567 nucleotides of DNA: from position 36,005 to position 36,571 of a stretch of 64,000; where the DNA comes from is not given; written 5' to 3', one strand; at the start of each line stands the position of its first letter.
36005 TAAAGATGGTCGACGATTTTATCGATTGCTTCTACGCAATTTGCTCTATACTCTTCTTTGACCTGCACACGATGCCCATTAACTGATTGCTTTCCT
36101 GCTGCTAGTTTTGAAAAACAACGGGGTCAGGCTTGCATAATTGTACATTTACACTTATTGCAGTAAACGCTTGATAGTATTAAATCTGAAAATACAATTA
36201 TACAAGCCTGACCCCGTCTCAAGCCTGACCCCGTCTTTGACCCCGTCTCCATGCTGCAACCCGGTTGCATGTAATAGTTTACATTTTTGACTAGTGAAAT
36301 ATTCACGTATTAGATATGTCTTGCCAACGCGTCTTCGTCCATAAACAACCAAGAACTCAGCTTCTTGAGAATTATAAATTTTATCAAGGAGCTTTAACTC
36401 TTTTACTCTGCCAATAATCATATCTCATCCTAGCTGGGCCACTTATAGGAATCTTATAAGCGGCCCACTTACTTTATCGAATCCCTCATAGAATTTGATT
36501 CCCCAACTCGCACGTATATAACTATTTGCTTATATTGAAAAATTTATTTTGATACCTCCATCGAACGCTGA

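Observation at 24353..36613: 12.3-kb defence block bracketed by an IS3 left end and a solo IS3 right end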

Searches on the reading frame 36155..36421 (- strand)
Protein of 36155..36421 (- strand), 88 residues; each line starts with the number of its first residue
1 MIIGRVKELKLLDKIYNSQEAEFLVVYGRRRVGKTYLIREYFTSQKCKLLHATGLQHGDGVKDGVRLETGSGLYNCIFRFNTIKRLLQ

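Call 8: search_protein_families(library=pfam, proteins=[window:36155-36421:-], max_evalue=0.01)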
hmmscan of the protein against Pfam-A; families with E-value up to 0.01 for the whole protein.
window:36155-36421:- (88 aa): 5 families
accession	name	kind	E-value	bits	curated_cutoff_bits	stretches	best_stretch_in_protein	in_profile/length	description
PF01637.24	ATPase_2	-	1.6e-08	35.1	33.2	1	5-44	4-43/225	ATPase domain predominantly from Archaea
PF13191.12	AAA_16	-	0.00036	21.5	32.6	1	3-44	3-47/167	AAA ATPase domain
PF13173.12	AAA_14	-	0.00078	19.9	27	1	22-46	3-27/129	AAA domain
PF13401.12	AAA_22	-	0.003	18.3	27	1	20-45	4-29/130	AAA domain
PF25201.1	nSTAND6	-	0.0083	16.6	27.7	1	4-46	3-43/148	Novel STAND NTPase 6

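Call 24: search_protein_families(library=padloc, proteins=[window:36155-36421:-], max_evalue=0.001)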
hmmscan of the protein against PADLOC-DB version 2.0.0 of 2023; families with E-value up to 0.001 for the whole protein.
window:36155-36421:- (88 aa): 5 families
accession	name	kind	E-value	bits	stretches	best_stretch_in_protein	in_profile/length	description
PDLC04984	PDC-S27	-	1e-18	65.5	1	2-58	4-58/474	-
PDLC04985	PDC-S27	-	2.2e-07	28.2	1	3-47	7-51/484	-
PDLC04792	PDC-S01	-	2.4e-05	21.1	1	11-48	9-46/452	-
PDLC04789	PDC-S01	-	4.1e-05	20.8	1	18-52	14-48/375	-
PDLC04786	PDC-S01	-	0.00068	16.5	1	12-41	11-40/439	-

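Call 25: search_protein_families(library=ncbifam, proteins=[window:36155-36421:-], max_evalue=0.001)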
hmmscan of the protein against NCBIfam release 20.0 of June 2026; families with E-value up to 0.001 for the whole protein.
window:36155-36421:- (88 aa): 0 families
